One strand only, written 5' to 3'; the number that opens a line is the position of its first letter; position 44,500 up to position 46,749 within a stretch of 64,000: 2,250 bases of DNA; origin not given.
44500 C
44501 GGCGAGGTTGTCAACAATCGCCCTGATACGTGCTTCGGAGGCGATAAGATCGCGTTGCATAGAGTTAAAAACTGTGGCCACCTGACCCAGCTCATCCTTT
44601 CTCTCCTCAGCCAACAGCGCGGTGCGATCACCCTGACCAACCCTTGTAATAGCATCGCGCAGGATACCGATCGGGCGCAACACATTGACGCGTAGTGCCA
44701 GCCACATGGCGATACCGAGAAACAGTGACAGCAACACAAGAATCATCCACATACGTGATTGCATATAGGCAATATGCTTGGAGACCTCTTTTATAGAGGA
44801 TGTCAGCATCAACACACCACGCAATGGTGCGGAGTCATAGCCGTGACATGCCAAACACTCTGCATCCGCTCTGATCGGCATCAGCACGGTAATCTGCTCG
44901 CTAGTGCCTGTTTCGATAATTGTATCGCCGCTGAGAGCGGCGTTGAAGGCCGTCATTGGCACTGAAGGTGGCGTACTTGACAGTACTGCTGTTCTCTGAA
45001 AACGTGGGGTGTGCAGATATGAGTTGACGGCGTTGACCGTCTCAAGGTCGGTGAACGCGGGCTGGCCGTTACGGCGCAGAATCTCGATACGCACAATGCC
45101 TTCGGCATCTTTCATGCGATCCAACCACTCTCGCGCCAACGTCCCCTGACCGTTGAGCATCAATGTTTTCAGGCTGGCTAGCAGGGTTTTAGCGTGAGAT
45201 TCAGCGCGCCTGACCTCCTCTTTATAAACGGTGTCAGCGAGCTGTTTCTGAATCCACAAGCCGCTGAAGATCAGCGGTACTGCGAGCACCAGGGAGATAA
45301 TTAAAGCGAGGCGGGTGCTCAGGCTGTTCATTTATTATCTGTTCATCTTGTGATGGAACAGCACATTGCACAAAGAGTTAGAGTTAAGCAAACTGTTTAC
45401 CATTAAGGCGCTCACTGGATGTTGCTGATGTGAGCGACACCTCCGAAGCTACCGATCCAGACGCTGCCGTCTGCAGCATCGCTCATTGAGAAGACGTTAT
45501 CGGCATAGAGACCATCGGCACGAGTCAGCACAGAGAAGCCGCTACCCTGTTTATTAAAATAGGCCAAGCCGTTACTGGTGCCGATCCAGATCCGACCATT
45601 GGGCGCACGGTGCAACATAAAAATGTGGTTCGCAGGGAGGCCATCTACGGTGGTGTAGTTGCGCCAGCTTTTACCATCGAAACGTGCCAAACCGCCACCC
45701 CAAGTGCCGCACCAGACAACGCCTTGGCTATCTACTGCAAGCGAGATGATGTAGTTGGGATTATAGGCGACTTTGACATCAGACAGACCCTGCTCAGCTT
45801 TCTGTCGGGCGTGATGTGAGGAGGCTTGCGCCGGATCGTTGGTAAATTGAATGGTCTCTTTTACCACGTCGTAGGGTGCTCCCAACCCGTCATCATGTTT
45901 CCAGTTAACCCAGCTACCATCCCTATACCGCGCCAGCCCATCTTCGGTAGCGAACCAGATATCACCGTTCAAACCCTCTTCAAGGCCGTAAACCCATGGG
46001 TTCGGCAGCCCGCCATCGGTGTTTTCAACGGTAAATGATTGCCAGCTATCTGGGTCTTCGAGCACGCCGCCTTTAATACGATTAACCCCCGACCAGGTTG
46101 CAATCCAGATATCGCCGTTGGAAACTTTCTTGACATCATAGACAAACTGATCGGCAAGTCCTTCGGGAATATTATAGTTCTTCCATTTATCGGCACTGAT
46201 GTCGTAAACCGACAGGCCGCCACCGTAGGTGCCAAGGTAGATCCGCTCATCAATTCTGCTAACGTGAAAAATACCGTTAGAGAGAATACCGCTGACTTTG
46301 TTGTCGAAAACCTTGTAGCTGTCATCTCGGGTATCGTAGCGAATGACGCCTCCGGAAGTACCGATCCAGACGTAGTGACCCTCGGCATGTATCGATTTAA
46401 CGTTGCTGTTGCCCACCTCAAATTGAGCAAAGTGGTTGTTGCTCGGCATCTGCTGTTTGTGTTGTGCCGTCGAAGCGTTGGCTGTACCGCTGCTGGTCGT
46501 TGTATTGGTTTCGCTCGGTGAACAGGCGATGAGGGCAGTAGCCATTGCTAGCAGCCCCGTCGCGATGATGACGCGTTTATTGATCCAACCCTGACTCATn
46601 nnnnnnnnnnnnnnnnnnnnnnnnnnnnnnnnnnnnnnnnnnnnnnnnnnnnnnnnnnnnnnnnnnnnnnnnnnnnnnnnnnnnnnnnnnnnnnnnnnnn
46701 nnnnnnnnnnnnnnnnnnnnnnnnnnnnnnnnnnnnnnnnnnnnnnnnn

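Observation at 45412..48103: Periplasmic cytochrome c translationally coupled to two stand-alone Reg_prop beta-propeller proteins, upstream of the GGDEF-EAL gene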

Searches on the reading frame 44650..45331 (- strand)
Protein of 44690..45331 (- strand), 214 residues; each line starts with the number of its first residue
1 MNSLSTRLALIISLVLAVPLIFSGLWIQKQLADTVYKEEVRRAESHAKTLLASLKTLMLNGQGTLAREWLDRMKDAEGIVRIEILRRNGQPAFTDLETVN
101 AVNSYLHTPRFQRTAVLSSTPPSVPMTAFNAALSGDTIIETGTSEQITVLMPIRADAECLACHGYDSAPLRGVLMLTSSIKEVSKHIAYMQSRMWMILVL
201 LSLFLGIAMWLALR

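Call 25: search_protein_families(library=pfam, proteins=[window:44650-45331:-], max_evalue=10)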
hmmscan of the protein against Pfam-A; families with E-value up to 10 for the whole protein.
window:44650-45331:- (227 aa): 2 families
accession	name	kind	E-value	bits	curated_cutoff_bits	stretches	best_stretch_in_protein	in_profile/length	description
PF21563.3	Mcp40H-20_sensor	-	0.0064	17.2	27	1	146-180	78-111/112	Methyl-accepting chemotaxis sensory transducer, class 40H, sensor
PF11845.13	Tll0287-like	-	0.017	16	24.1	1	143-166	87-111/144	Tll0287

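Call 56: find_homologous_proteins(query=window:44690-45331:-, max_evalue=0.001)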
Query seq(214 aa) (214 aa): 8 proteins with E <= 0.001 among 481 candidates.
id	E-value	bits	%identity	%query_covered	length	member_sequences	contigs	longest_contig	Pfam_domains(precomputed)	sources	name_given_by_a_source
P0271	2.4e-58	215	50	100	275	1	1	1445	PF00672.31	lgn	-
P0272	7.6e-53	197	47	89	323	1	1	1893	PF00672.31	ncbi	ncbi:MAG: HAMP domain-containing protein, partial [Gammaproteobacteria bacterium]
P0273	6.6e-52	194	47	100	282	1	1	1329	PF00672.31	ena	-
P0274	1.3e-51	193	47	100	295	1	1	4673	PF00672.31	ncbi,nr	ncbi:MAG TPA: HAMP domain-containing protein, partial [Candidatus Tenderia electrophaga]|nr:HAMP dom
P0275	1.7e-51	192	50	90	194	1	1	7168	-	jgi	jgi:hypothetical protein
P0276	1.3e-49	186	56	82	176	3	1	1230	-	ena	-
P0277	1.7e-49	186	44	89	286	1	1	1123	PF00672.31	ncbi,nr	ncbi:MAG: HAMP domain-containing protein, partial [Mariprofundaceae bacterium]|nr:HAMP domain-contai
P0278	6.3e-48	181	50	82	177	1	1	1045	-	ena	-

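Call 63: predict_structure(alignment_id=A2)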
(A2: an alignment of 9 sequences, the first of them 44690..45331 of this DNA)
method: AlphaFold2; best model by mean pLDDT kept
length: 214 residues; sequences in the alignment: 9
mean_pLDDT: 79.7   pTM: 0.67
mean pLDDT of the five models: 79.7, 77.6, 77.4, 75.8, 75.0
residues with pLDDT >= 90: 19; 70-90: 154; 50-70: 40; < 50: 1
segments of 3 or more residues with pLDDT < 50: none
pLDDT, mean of each block of 10 residues (from residue 1): 74 83 87 88 91 80 74 83 84 70 76 60 75 89 82 71 65 88 86 87 83 76
secondary structure, 60 per line:
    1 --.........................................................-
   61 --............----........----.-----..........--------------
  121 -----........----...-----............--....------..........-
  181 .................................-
elements in order: H3-59 H63-74 E79-86 H97-106 H126-133 E138-140 E146-154 H160-163 E170-179 H181-213

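Call 66: fold_search(model_id=the predicted structure, library=pdb)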
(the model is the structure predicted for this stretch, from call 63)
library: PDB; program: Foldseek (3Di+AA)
matches with E <= 10: 311; with E <= 0.001: 4
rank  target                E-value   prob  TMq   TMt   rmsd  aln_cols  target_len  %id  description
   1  3b42_B                3.4e-06  1.00  0.30  0.46  13.8       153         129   16  Periplasmic sensor domain of chemotaxis protein GSU0935 (released 2008-04-08)
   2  3b42_A                1.3e-05  1.00  0.30  0.46  14.2       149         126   17  Periplasmic sensor domain of chemotaxis protein GSU0935 (released 2008-04-08)
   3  9a5d_A                1.6e-04  1.00  0.50  0.20   8.5       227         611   11  Integrative model of WALK-YYCH by crosslinking MS and deep learning (released 2024-09-18)
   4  3b47                  4.4e-04  1.00  0.26  0.43  17.7       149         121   17  Periplasmic sensor domain of chemotaxis protein GSU0582 (released 2008-04-08)
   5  7dud_A                1.2e-03  1.00  0.40  0.55   9.2       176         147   15  Crystal Structure of erWalK (released 2022-01-19)
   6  4ywz_A                3.8e-03  1.00  0.40  0.55   9.3       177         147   15  Crystal structure of the extracellular receptor domain of the essential sensor kinase WalK from Staphylococcus aureus (released 2016-03-30)
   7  3luq_A                1.2e-02  0.94  0.25  0.44  10.5       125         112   12  The Crystal Structure of a PAS Domain from a Sensory Box Histidine Kinase Regulator from Geobacter sulfurreducens to 2 (released 2010-03-16)
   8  9a65_B                4.2e-02  0.41  0.26  0.10  16.5       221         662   11  Integrative model of YVAQ-MCPB by crosslinking MS and deep learning (released 2024-09-18)
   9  9a69_B                6.9e-02  0.51  0.28  0.10  13.7       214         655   10  Integrative model of MCPB-MCPC by crosslinking MS and deep learning (released 2024-09-18)
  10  3e4o_A                1.2e-01  0.84  0.35  0.31   7.5       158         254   14  Crystal structure of succinate bound state DctB (released 2008-10-21)
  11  5v8w_D                1.5e-01  0.08  0.12  0.19  18.3       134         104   11  Crystal structure of human Integrator IntS9-IntS11 CTD complex (released 2017-04-12)
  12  6k62_A                2.1e-01  0.35  0.31  0.27   9.4       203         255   12  Crystal structure of Xanthomonas PcrK (released 2019-09-25)
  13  6k62_B                2.2e-01  0.15  0.23  0.20  11.6       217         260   13  Crystal structure of Xanthomonas PcrK (released 2019-09-25)
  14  7bfq_B                2.5e-01  0.06  0.12  0.05  18.5       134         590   13  Structure of the Integrator cleavage module with extended INTS4 and rigid body docked INTS9/11 CTD (released 2021-03-24)
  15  8w7p_B                3.0e-01  0.33  0.32  0.28   7.8       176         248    8  Extracellular domain of a sensor histidine kinase (released 2024-01-10)
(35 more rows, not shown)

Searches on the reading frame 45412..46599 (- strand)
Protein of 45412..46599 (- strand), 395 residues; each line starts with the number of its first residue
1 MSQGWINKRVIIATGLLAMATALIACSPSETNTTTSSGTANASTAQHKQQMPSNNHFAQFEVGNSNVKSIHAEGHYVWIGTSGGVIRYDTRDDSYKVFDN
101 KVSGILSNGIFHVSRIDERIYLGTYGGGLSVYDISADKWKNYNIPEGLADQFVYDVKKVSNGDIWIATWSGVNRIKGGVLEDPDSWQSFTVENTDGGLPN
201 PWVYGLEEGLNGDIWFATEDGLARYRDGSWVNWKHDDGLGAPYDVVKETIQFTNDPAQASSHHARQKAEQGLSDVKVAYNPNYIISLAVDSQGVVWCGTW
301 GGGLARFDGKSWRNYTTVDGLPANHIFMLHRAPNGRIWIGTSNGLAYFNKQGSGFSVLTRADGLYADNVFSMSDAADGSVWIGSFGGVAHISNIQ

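Call 3: search_protein_families(library=pfam, proteins=[window:45412-46599:-], max_evalue=0.01)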
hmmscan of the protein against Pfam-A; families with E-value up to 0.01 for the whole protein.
window:45412-46599:- (395 aa): 2 families
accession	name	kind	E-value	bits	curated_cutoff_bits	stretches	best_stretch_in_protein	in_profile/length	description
PF07494.17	Reg_prop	-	6.3e-21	72.2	20.4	2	320-343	1-24/24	Two component regulator propeller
PF25210.1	Kelch_FKB95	-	0.0023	18.1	70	1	59-165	127-229/268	FKB95, Kelch-repeats domain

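Call 33: search_protein_families(library=ncbifam, proteins=[window:45412-46599:-], max_evalue=0.001)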
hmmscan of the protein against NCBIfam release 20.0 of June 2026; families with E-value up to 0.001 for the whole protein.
window:45412-46599:- (395 aa): 3 families
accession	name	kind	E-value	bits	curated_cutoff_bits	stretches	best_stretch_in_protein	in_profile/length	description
NF052228.1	T9SS_PorZ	equivalog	4e-06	25.5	260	0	281-352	479-560/757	type IX secretion system anionic LPS delivery protein PorZ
NF045728.1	glycosyl_F510_1955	equivalog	5.8e-06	25.7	175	0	203-234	7-39/246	F510_1955 family glycosylhydrolase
NF000096.1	stregra_B_VgbB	exception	5e-05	22.6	600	1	137-221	45-119/295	streptogramin B lyase Vgb(B)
